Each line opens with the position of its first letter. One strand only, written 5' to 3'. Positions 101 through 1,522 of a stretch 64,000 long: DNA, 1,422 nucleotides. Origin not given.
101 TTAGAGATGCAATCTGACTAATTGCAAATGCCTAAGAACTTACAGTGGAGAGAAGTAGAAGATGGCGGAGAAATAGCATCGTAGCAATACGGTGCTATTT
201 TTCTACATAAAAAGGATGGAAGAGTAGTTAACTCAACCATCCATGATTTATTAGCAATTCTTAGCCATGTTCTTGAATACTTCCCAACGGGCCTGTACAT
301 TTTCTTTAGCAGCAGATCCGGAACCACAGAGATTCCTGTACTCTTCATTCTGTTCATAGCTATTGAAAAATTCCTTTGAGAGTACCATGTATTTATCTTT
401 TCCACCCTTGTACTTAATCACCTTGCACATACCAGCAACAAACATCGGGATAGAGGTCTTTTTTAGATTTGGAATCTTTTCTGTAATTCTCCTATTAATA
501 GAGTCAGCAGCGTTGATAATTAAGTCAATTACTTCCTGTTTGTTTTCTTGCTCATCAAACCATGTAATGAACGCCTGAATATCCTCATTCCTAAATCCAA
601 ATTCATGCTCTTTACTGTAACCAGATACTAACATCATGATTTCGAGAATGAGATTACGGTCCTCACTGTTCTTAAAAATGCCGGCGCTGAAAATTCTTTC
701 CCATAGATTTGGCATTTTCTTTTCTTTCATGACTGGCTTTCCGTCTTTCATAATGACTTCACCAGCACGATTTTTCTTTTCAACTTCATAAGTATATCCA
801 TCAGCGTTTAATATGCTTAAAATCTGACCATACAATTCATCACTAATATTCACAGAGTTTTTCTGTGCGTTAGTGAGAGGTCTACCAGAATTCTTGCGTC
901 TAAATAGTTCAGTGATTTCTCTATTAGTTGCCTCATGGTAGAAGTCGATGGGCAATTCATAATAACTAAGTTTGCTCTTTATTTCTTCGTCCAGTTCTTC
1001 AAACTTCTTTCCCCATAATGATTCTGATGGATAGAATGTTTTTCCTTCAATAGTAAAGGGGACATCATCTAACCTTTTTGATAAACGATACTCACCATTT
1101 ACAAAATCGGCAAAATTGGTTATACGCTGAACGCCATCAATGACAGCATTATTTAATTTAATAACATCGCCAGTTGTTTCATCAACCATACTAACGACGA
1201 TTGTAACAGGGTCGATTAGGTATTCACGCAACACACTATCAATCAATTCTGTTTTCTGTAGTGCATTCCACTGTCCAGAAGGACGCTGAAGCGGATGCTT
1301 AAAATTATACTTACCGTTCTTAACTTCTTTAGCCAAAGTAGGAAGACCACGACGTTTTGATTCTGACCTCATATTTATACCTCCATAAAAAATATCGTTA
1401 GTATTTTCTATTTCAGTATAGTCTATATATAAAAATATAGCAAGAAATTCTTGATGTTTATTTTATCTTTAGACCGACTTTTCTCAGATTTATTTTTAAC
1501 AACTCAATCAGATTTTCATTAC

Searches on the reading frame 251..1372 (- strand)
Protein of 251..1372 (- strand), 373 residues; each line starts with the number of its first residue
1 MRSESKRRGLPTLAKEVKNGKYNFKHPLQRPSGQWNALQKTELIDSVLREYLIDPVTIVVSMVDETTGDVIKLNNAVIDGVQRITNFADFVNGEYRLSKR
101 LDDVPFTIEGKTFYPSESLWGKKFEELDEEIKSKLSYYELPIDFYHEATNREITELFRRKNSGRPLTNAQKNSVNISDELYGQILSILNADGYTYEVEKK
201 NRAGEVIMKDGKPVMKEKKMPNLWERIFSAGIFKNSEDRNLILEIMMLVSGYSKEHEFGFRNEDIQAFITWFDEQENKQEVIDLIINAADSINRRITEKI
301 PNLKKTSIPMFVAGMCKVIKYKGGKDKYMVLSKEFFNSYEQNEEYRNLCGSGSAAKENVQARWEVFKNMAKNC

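Call 18: search_protein_families(library=phrogs, proteins=[window:251-1372:-], max_evalue=0.001)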
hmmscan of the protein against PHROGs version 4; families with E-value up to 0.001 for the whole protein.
window:251-1372:- (373 aa): 3 families
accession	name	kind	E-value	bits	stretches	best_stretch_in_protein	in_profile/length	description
phrog_2598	-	unknown function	1e-20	75.1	2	10-169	34-172/352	-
phrog_1583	-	unknown function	8e-11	42.3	1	15-175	28-172/417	-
phrog_26759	-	unknown function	0.00092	18.6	0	21-176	22-172/593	-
